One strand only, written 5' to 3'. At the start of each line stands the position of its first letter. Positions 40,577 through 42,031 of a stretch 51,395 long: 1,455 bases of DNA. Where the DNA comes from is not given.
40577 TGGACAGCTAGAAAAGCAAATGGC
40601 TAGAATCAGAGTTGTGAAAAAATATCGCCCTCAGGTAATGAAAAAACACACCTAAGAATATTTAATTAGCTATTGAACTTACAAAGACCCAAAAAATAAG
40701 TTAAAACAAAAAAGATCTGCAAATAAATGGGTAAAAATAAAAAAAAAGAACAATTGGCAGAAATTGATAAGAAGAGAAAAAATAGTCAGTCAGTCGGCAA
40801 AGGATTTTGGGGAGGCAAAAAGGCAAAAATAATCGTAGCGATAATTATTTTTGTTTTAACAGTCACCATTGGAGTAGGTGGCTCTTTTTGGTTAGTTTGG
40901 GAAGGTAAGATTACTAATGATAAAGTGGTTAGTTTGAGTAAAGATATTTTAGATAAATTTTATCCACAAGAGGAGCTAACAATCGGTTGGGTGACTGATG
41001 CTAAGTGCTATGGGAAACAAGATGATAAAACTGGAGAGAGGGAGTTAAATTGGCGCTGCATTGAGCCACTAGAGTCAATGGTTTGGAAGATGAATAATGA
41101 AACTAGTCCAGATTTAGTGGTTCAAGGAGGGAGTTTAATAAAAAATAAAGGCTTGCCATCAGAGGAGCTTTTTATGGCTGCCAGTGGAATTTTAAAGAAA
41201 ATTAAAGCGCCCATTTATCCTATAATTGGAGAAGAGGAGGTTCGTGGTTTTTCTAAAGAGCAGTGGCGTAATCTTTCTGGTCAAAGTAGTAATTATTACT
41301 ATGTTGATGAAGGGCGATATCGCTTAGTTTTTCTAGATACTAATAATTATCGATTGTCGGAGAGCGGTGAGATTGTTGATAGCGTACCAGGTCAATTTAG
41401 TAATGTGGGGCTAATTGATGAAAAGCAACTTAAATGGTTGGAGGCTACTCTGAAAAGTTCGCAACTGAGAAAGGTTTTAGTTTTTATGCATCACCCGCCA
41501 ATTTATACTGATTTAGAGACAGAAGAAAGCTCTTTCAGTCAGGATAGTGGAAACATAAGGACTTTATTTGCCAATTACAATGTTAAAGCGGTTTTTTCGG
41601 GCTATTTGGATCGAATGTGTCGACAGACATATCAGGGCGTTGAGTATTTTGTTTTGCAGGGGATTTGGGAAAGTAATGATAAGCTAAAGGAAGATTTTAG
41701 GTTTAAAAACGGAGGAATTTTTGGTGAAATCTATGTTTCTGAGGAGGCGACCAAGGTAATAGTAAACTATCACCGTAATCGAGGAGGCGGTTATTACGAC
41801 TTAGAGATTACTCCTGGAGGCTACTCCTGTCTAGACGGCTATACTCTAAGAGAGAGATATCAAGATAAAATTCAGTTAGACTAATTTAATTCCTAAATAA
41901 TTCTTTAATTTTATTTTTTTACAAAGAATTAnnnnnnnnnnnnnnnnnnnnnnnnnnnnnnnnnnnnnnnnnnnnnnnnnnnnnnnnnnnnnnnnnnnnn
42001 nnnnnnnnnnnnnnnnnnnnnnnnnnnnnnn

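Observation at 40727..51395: Envelope-glycosylation island: five GT-C-fold (GT39/ArnT/PMT-like) glycosyltransferase paralogs interleaved with two membrane-anchored metallophosphoesterases, including the only inverted gene block in the window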

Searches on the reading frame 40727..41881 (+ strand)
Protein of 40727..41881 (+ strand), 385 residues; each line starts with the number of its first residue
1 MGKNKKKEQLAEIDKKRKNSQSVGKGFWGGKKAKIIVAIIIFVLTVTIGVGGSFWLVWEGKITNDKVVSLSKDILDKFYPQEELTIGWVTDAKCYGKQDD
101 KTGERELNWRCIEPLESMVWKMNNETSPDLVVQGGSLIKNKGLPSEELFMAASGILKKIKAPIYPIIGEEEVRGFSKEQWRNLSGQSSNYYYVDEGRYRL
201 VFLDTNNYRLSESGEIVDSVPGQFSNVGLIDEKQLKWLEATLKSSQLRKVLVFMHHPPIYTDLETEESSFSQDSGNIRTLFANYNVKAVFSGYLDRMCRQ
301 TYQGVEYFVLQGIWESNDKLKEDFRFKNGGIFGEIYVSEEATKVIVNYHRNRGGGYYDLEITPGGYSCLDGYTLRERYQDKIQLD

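Call 7: search_protein_families(library=pfam, proteins=[window:40727-41881:+], max_evalue=0.1)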
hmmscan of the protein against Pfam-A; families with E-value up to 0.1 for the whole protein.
window:40727-41881:+ (385 aa): 2 families
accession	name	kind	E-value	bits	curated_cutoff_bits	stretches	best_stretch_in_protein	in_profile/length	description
PF00149.33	Metallophos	-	7.5e-06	26.9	21.5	1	111-292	14-186/191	Calcineurin-like phosphoesterase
PF14781.12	BBS2_N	-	0.084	13.2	26.3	0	252-299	21-69/107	Ciliary BBSome complex subunit 2, N-terminal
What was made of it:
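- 40727..41884 (+): MPE1: N-terminally anchored metallophosphoesterase-fold protein with degenerate metal motifs (D-K, G-S, E-E, H, Y-D). Probable pseudoenzyme, convergent with GTC_A. Pfam Metallophos at E 7.5e-6 (call 7).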

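Call 12: search_protein_families(library=ncbifam, proteins=[window:40727-41881:+], max_evalue=0.01)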
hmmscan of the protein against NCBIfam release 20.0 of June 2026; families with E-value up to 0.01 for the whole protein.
window:40727-41881:+ (385 aa): 3 families
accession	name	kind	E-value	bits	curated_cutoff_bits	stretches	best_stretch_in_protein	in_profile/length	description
NF050112.1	PhdiestSpdARhizob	equivalog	1.5e-10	41.2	400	1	147-310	56-213/264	2', 3'cyclic nucleotide phosphodiesterase SpdA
NF008359.0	PRK11148.1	equivalog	2.9e-05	23.7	225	1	227-305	136-215/275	3',5'-cyclic-AMP phosphodiesterase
TIGR03767.1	P_acnes_RR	hypoth_equivalog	0.0075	14.9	330.75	1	217-259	307-349/496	TIGR03767 family metallophosphoesterase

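Call 30: find_homologous_proteins(query=window:40727-41881:+, max_evalue=0.001)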
Query window:40727-41881:+ (385 aa): 4 proteins with E <= 0.001 among 2099 candidates.
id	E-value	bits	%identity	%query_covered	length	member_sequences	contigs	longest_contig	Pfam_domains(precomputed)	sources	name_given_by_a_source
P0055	8.2e-260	879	100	100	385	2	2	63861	PF00149.34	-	-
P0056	2.0e-192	658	73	100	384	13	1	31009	-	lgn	-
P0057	2.7e-116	407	52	88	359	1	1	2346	PF00149.34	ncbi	-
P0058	8.3e-31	125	41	44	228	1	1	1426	-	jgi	jgi:3',5'-cyclic AMP phosphodiesterase CpdA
